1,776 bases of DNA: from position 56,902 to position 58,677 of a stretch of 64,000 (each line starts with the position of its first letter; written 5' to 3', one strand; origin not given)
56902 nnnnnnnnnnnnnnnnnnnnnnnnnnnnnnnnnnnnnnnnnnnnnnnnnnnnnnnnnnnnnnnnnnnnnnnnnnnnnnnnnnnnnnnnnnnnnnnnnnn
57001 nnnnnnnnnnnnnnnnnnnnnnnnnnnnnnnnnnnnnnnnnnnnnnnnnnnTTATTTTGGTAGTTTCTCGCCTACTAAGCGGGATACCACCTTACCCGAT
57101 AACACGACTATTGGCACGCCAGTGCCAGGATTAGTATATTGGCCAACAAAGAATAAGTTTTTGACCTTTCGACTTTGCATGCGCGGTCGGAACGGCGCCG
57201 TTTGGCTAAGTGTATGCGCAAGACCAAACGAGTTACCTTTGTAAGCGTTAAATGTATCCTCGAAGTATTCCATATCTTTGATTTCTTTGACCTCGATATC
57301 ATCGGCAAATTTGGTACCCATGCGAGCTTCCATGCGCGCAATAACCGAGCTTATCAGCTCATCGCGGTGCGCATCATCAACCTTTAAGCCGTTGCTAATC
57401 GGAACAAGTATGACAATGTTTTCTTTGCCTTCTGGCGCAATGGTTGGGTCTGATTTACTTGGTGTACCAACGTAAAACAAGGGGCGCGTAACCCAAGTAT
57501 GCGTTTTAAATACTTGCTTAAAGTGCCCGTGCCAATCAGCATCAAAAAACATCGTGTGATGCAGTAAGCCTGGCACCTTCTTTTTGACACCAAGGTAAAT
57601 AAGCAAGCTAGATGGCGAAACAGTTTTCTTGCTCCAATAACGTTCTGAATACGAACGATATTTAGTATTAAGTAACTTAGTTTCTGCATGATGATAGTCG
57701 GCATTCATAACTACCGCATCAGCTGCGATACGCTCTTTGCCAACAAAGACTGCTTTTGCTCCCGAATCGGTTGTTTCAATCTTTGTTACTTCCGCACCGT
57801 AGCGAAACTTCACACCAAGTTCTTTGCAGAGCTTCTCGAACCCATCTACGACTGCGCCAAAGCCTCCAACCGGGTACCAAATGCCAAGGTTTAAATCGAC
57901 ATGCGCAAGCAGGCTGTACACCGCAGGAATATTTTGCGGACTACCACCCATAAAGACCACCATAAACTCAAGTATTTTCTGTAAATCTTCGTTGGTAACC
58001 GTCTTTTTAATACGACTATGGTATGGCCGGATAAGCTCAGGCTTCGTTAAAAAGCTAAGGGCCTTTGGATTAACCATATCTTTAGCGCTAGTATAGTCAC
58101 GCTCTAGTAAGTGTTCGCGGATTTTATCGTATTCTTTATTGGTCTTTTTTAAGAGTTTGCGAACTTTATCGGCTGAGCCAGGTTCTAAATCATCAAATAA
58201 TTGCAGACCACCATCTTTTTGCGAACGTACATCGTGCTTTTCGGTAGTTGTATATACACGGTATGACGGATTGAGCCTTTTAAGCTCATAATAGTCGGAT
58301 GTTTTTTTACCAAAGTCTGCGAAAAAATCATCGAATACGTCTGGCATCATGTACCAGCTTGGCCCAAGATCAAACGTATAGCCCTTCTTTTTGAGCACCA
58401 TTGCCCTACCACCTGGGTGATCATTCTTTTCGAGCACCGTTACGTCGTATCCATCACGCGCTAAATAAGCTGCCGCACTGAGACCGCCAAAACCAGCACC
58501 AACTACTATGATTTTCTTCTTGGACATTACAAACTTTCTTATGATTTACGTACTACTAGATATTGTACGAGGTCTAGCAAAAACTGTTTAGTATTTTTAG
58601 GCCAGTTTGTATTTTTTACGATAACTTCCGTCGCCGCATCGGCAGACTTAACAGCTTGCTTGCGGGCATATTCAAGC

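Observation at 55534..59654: Complete crtE-crtI-crtB-crtY carotenoid operon in an otherwise reduced-looking genome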

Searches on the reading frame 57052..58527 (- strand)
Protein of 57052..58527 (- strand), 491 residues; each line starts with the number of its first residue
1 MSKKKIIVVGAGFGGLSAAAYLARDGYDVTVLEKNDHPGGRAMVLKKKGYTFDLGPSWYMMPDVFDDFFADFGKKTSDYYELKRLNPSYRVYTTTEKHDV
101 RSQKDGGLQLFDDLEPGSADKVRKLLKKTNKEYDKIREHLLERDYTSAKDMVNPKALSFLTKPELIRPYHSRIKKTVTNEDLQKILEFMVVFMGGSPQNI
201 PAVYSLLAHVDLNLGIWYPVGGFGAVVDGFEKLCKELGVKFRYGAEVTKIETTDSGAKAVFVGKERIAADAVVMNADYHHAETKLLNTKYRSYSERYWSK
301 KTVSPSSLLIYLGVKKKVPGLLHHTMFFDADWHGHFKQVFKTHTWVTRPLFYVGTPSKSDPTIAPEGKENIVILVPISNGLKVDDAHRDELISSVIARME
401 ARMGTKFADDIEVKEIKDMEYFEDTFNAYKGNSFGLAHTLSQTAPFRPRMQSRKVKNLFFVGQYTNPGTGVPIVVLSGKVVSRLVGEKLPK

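Call 3: search_protein_families(library=pfam, proteins=[window:57052-58527:-])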
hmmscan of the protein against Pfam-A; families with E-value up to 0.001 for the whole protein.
window:57052-58527:- (491 aa): 14 families
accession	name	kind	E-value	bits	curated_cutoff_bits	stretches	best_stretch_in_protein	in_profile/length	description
PF01593.30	Amino_oxidase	-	4.5e-39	135.4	19.8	1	14-484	2-441/443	Flavin containing amine oxidoreductase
PF13450.12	NAD_binding_8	-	8.6e-18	64.8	21.9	1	8-69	1-65/68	NAD(P)-binding Rossmann-like domain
PF01266.30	DAO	-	7.9e-17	62.2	27.9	2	5-41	1-41/353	FAD dependent oxidoreductase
PF07992.20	Pyr_redox_2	-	1.6e-11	44.6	26.1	1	5-46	2-44/291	Pyridine nucleotide-disulphide oxidoreductase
PF03486.20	HI0933_like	-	3.3e-09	37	50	0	5-40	2-37/244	HI0933-like protein Rossmann domain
PF00070.33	Pyr_redox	-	7e-09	36.5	22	1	5-39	1-35/82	Pyridine nucleotide-disulphide oxidoreductase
PF06100.17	MCRA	-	7e-07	28.9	23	1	4-70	2-74/495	MCRA family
PF12831.13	FAD_oxidored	-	3.5e-06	27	27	1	6-42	2-38/416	FAD dependent oxidoreductase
PF01946.23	Thi4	-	4.1e-06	26.6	26.2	1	4-42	18-57/235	Thi4 family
PF00890.30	FAD_binding_2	-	7e-06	25.9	20.4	1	6-40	2-36/414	FAD binding domain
PF01134.28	GIDA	-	3.1e-05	23.7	22.1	0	5-34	1-30/391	Glucose inhibited division protein A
PF01494.25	FAD_binding_3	-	5.3e-05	23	22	1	5-45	3-45/349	FAD binding domain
PF21799.2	MurD-like_N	-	0.00016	22.3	27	1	4-44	1-41/88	Mur ligase MurD-like, N-terminal domain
PF13454.12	NAD_binding_9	-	0.00022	21.6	21.8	0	8-42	2-40/155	FAD-NAD(P)-binding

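Call 4: search_protein_families(library=ncbifam, proteins=[window:57052-58527:-])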
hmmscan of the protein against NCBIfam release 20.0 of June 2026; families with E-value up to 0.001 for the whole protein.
window:57052-58527:- (491 aa): 81 families (the best 25 are shown)
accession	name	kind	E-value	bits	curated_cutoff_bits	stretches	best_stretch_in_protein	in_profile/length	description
NF058655.1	CrtID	equivalog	1.9e-182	607.4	640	1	6-482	1-478/478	bifunctional phytoene desaturase/3,4-desaturase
TIGR02734.1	crtI_fam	subfamily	1.8e-138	462.4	238.1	1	6-488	1-491/504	phytoene desaturase family protein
NF042421.1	hydcarot_desat_CrtD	equivalog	6.4e-68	229.4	500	1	4-486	2-484/487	1-hydroxycarotenoid 3,4-desaturase CrtD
NF045637.1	carotdesatCrtDProt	equivalog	4.4e-63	213.5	580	1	6-482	1-479/485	1-hydroxycarotenoid 3,4-desaturase CrtD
TIGR02730.1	carot_isom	equivalog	5.8e-28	98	586.9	2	201-485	205-488/493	carotenoid isomerase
TIGR02733.1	desat_CrtD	equivalog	2.5e-23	82.6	549.7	2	4-55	2-53/492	C-3',4' desaturase CrtD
NF005560.0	PRK07233.1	equivalog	2.6e-16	59.5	252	2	5-52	2-49/435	hypothetical protein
NF045689.1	BCarotKetCrtO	equivalog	2.6e-16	59.3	1000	1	1-43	1-43/563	beta-carotene ketolase CrtO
TIGR03467.1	HpnE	equivalog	1.8e-15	57.2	283.05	1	6-55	1-52/430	hydroxysqualene dehydroxylase HpnE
NF001933.0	PRK00711.1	subfamily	1.4e-11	44.1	383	2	5-39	2-36/429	D-amino acid dehydrogenase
NF005548.0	PRK07208.1-4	equivalog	3.4e-11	42.4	389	1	2-57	2-57/488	hypothetical protein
NF006130.0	PRK08274.1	equivalog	8.3e-11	41.3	369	1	219-292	127-205/467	FAD-dependent tricarballylate dehydrogenase TcuA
TIGR00562.1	proto_IX_ox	equivalog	2.2e-10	39.7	97.85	1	3-75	2-77/470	protoporphyrinogen oxidase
NF008845.0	PRK11883.1-5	equivalog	4e-10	38.6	560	1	2-60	3-67/468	protoporphyrinogen oxidase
TIGR00275.1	TIGR00275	subfamily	8.1e-10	38.1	183.8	1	6-39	1-34/401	aminoacetone oxidase family FAD-binding enzyme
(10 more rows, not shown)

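Call 8: find_encoding_contigs(protein=window:57052-58527:-, flank=10000, max_places=6)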
Protein window:57052-58527:- (491 aa): no gene with exactly this product is on record in the collection.

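Call 9: find_related_loci(query=window:57052-58527:-, collection=genome_contigs, flank=10000)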
Query window:57052-58527:- (491 aa) in genome_contigs; peptide patterns used: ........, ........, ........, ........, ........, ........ (x = any residue, [..] = any of these).
124 stretches matched a pattern; 89 encode a relative of the query (tblastn E <= 1e-3); the best 80 are kept; 80 distinct loci.
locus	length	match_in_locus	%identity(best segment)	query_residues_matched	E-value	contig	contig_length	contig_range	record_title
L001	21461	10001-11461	73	3-489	0e+0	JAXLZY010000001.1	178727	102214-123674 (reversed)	MAG: Candidatus Saccharimonadales bacterium isolate STL-PAT14 C2.246.fa-1, whole genome shotgun sequence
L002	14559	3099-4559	74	3-489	0e+0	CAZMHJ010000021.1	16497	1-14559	MAG TPA_asm: uncultured Candidatus Saccharibacteria bacterium isolate SRP170004_co1_605 genome assembly, contig: NODE_54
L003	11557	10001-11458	67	4-489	0e+0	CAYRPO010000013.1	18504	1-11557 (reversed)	MAG TPA_asm: uncultured Candidatus Saccharibacteria bacterium isolate SRP342105_co2_194 genome assembly, contig: NODE_30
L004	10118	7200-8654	60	4-488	0e+0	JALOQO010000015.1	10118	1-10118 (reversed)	MAG: Patescibacteria group bacterium isolate Prado157 scaffold_8155, whole genome shotgun sequence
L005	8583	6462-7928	61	1-489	0e+0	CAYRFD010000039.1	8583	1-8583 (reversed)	MAG TPA_asm: uncultured Candidatus Saccharibacteria bacterium isolate SRP286056_co1_467 genome assembly, contig: NODE_10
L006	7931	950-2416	60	1-489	0e+0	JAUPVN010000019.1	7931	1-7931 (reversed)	MAG: Patescibacteria group bacterium isolate erpe_2018_sw_30hr_WHONDRS-SW48-000095_B_bin.60 scaffold_198795, whole genom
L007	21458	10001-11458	63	4-489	0e+0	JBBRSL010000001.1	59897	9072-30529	MAG: Candidatus Saccharimonadales bacterium isolate La2_metabat2.071 La2_metabat2.071_K_1400040L59897_cov_14.0229, whole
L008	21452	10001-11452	54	4-488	0e+0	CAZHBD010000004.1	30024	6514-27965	MAG TPA_asm: uncultured Candidatus Saccharibacteria bacterium isolate SRP173033_co2_238 genome assembly, contig: NODE_49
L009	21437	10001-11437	55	4-488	2e-178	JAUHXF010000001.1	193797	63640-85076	MAG: bacterium isolate 2_bin.50 NODE_131_length_193797_cov_2.216208, whole genome shotgun sequence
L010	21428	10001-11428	52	5-482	2e-159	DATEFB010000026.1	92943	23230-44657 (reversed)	MAG TPA_asm: Candidatus Saccharimonadales bacterium isolate SMAG_U8748 k141_1726572, whole genome shotgun sequence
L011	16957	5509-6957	48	4-485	5e-159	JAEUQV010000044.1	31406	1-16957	MAG: Candidatus Saccharibacteria bacterium isolate new MAG-260 k141_1873660, whole genome shotgun sequence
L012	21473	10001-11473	46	1-489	5e-148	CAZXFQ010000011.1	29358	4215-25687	MAG TPA_asm: uncultured Candidatus Saccharibacteria bacterium isolate SRP128246_co1_381 genome assembly, contig: NODE_26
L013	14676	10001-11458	43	1-485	2e-139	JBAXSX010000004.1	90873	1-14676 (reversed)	MAG: Candidatus Roizmanbacteria bacterium isolate ELA620 MAG620_4, whole genome shotgun sequence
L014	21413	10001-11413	45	16-487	7e-138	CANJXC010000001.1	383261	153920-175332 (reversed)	MAG: Spirochaetales bacterium isolate RH-23may17-786 genome assembly, contig: RH-23may17-C57, whole genome shotgun seque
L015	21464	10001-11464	43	1-487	3e-134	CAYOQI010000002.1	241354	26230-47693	MAG TPA_asm: uncultured Pseudomonadales bacterium isolate SRP286056_co1_770 genome assembly, contig: NODE_17_length_2413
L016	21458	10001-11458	43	1-485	2e-129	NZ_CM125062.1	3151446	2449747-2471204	Halococcus salifodinae strain DSM 8989 chromosome, whole genome shotgun sequence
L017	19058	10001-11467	40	5-490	3e-129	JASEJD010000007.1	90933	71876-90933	MAG: Methanobacteriaceae archaeon isolate Yes71-23 NODE_103_length_90933_cov_94.458923, whole genome shotgun sequence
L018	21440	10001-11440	43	1-479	2e-125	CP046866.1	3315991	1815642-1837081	Salinibaculum litoreum strain HD8-45 chromosome, complete genome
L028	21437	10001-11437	41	17-490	2e-120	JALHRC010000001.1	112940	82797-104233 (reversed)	MAG: Candidatus Paceibacterota bacterium isolate maxbin.077 c_000000001098, whole genome shotgun sequence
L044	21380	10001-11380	40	24-481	1e-114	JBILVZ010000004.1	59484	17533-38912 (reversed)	MAG: Methylococcaceae bacterium isolate ME2018-08-25_3300042355_group8_bin66 Rohwer_bin1527_scaffold_31_c1, whole genome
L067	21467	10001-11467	39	1-485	1e-108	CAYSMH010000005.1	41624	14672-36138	MAG TPA_asm: uncultured Candidatus Saccharibacteria bacterium isolate SRP286056_co3_445 genome assembly, contig: NODE_57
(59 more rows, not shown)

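Call 33: search_solved_structures(query=window:57052-58527:-, show_alignments=1, max_evalue=1e-10)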
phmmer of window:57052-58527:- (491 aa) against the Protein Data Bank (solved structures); distinct sequences matched with E-value up to 1e-10: 3.
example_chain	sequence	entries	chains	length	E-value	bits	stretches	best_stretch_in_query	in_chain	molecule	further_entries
4dgk_A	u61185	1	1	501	6.7e-59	203.7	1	5-487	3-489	Phytoene dehydrogenase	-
4rep_A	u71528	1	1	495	5e-55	190.9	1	4-486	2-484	Gamma-carotene desaturase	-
3ka7_A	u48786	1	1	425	1.3e-11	47.7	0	5-64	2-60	Oxidoreductase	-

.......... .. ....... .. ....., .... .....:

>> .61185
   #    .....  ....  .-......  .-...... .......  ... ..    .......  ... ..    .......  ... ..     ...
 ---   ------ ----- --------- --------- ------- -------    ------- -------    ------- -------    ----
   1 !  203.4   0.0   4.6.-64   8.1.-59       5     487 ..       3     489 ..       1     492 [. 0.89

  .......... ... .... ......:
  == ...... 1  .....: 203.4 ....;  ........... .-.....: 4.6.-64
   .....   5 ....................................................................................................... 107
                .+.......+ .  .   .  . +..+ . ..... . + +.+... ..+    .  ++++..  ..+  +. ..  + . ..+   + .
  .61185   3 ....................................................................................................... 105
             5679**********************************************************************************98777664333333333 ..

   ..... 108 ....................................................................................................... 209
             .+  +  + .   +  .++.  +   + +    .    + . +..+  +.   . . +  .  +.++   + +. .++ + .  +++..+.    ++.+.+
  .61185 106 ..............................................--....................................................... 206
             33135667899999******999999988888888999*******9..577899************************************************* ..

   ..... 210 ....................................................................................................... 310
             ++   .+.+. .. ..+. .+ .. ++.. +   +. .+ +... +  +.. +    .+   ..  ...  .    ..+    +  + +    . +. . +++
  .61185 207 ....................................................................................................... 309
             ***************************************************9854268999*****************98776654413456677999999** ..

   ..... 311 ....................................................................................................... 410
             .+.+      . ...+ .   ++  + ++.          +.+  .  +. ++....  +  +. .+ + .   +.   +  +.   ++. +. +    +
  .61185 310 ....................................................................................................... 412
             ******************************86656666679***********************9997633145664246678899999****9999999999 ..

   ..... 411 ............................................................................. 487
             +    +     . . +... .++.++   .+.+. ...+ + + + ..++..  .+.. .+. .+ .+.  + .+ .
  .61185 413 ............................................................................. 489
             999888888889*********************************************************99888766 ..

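Call 56: search_protein_families(library=ncbifam, proteins=[L016:10001-11458:+, L018:10001-11440:+, L067:10001-11467:+, L015:10001-11464:+, L001:10001-11461:+, L013:10001-11458:+, L014:10001-11413:+, L017:10001-11467:+, L044:10001-11380:+, L028:10001-11437:+], max_evalue=1e-60)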
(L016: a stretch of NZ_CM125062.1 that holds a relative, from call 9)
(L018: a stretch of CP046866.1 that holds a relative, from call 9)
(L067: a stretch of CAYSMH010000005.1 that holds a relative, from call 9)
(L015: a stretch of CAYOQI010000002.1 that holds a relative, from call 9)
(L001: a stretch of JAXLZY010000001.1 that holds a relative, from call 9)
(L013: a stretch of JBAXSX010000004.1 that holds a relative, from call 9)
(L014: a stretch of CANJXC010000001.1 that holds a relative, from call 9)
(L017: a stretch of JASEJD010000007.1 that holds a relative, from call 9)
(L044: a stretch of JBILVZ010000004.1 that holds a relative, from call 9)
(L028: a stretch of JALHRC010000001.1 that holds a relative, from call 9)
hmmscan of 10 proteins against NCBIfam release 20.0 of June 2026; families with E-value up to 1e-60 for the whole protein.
L016:10001-11458:+ (486 aa): 4 families
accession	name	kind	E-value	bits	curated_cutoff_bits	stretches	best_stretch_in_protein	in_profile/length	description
NF058655.1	CrtID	equivalog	1.9e-232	772.2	640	1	6-483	1-478/478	bifunctional phytoene desaturase/3,4-desaturase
TIGR02734.1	crtI_fam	subfamily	2.8e-146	488.1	238.1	1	7-485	2-487/504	phytoene desaturase family protein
NF045637.1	carotdesatCrtDProt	equivalog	1e-66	225.5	580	1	6-486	1-482/485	1-hydroxycarotenoid 3,4-desaturase CrtD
NF042421.1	hydcarot_desat_CrtD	equivalog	8.4e-65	219.1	500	1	6-484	4-481/487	1-hydroxycarotenoid 3,4-desaturase CrtD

L018:10001-11440:+ (480 aa): 3 families
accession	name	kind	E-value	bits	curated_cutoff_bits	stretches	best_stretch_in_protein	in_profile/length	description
NF058655.1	CrtID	equivalog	1.2e-232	772.9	640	1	6-480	1-475/478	bifunctional phytoene desaturase/3,4-desaturase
TIGR02734.1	crtI_fam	subfamily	2.6e-145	485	238.1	1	6-480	1-482/504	phytoene desaturase family protein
NF042421.1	hydcarot_desat_CrtD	equivalog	1.5e-66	224.9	500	1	6-478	4-475/487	1-hydroxycarotenoid 3,4-desaturase CrtD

L067:10001-11467:+ (489 aa): 3 families
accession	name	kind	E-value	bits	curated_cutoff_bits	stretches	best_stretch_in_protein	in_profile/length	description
NF058655.1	CrtID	equivalog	1.8e-182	607.5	640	1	6-484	1-476/478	bifunctional phytoene desaturase/3,4-desaturase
TIGR02734.1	crtI_fam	subfamily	6e-149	497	238.1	1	6-489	1-488/504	phytoene desaturase family protein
NF042421.1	hydcarot_desat_CrtD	equivalog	5.2e-76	256.1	500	1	5-485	3-479/487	1-hydroxycarotenoid 3,4-desaturase CrtD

L015:10001-11464:+ (488 aa): 4 families
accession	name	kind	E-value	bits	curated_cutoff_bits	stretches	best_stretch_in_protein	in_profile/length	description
NF058655.1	CrtID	equivalog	1.4e-196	654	640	1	6-482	1-477/478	bifunctional phytoene desaturase/3,4-desaturase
TIGR02734.1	crtI_fam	subfamily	3.5e-147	491.1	238.1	1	6-487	1-489/504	phytoene desaturase family protein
NF042421.1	hydcarot_desat_CrtD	equivalog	1.6e-81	274.2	500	1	4-487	2-484/487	1-hydroxycarotenoid 3,4-desaturase CrtD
NF045637.1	carotdesatCrtDProt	equivalog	7.2e-65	219.4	580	1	6-485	1-481/485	1-hydroxycarotenoid 3,4-desaturase CrtD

L001:10001-11461:+ (487 aa): 4 families
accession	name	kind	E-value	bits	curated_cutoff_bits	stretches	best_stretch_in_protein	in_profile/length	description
NF058655.1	CrtID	equivalog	5.2e-182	605.9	640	1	4-480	1-478/478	bifunctional phytoene desaturase/3,4-desaturase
TIGR02734.1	crtI_fam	subfamily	3.9e-139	464.6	238.1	1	4-485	1-490/504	phytoene desaturase family protein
NF042421.1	hydcarot_desat_CrtD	equivalog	1.6e-72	244.5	500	1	2-485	2-485/487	1-hydroxycarotenoid 3,4-desaturase CrtD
NF045637.1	carotdesatCrtDProt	equivalog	2.8e-66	224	580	1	4-483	1-482/485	1-hydroxycarotenoid 3,4-desaturase CrtD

L013:10001-11458:+ (486 aa): 4 families
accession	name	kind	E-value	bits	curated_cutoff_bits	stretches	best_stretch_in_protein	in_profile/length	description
NF058655.1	CrtID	equivalog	9.2e-196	651.3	640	1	6-482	1-477/478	bifunctional phytoene desaturase/3,4-desaturase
TIGR02734.1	crtI_fam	subfamily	2.5e-142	475.1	238.1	1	6-484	1-486/504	phytoene desaturase family protein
NF042421.1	hydcarot_desat_CrtD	equivalog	6e-72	242.7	500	1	4-484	2-481/487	1-hydroxycarotenoid 3,4-desaturase CrtD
NF045637.1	carotdesatCrtDProt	equivalog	4.8e-64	216.7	580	1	6-485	1-481/485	1-hydroxycarotenoid 3,4-desaturase CrtD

L014:10001-11413:+ (471 aa): 4 families
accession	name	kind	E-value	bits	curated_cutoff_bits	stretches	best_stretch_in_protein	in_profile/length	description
NF058655.1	CrtID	equivalog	2.6e-191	636.6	640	1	1-466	11-478/478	bifunctional phytoene desaturase/3,4-desaturase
TIGR02734.1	crtI_fam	subfamily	6.2e-137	457.3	238.1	1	1-469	11-488/504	phytoene desaturase family protein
NF042421.1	hydcarot_desat_CrtD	equivalog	1.2e-64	218.6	500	1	2-467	15-481/487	1-hydroxycarotenoid 3,4-desaturase CrtD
NF045637.1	carotdesatCrtDProt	equivalog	4.1e-61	207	580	1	1-469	11-482/485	1-hydroxycarotenoid 3,4-desaturase CrtD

L017:10001-11467:+ (489 aa): 4 families
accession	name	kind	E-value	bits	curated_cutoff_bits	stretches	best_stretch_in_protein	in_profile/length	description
NF058655.1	CrtID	equivalog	3.7e-202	672.4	640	1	2-480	1-477/478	bifunctional phytoene desaturase/3,4-desaturase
TIGR02734.1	crtI_fam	subfamily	9.5e-142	473.2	238.1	1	2-486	1-490/504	phytoene desaturase family protein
NF042421.1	hydcarot_desat_CrtD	equivalog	1e-72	245.2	500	1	3-485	5-484/487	1-hydroxycarotenoid 3,4-desaturase CrtD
NF045637.1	carotdesatCrtDProt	equivalog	6.2e-64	216.3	580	1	2-481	1-479/485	1-hydroxycarotenoid 3,4-desaturase CrtD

L044:10001-11380:+ (460 aa): 2 families
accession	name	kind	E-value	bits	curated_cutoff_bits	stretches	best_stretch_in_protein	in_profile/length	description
NF058655.1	CrtID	equivalog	1.5e-184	614.3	640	1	1-460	19-477/478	bifunctional phytoene desaturase/3,4-desaturase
TIGR02734.1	crtI_fam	subfamily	3.9e-132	441.5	238.1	1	2-459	20-483/504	phytoene desaturase family protein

L028:10001-11437:+ (479 aa): 4 families
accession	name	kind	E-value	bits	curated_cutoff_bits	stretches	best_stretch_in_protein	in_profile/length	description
NF058655.1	CrtID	equivalog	1.1e-168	561.9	640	1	1-469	12-477/478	bifunctional phytoene desaturase/3,4-desaturase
TIGR02734.1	crtI_fam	subfamily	4.7e-138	461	238.1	1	2-475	13-490/504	phytoene desaturase family protein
NF042421.1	hydcarot_desat_CrtD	equivalog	5.5e-68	229.6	500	1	3-468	17-478/487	1-hydroxycarotenoid 3,4-desaturase CrtD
NF045637.1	carotdesatCrtDProt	equivalog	8.4e-65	219.2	580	1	3-474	14-483/485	1-hydroxycarotenoid 3,4-desaturase CrtD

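Call 69: list_cluster_members(proteins=[P0101, window:57052-58527:-, window:55534-56223:-, window:58539-59654:-])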
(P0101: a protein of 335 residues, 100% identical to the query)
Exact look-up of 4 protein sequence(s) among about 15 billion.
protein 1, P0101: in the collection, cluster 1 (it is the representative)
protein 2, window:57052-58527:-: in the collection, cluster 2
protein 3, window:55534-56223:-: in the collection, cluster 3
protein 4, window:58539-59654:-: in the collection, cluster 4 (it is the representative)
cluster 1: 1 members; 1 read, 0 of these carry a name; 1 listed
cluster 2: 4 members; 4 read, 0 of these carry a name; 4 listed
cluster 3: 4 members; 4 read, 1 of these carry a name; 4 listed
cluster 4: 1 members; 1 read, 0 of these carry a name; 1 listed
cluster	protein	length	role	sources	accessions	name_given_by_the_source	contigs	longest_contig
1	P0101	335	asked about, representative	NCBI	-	-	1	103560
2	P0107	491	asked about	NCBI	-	-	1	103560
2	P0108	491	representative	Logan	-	-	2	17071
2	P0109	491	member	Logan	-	-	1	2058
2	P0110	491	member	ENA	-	-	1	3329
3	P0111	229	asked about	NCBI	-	-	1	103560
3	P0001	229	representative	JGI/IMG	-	lycopene cyclase domain-containing protein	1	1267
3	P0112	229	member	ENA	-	-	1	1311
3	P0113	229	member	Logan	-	-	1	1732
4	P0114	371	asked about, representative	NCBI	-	-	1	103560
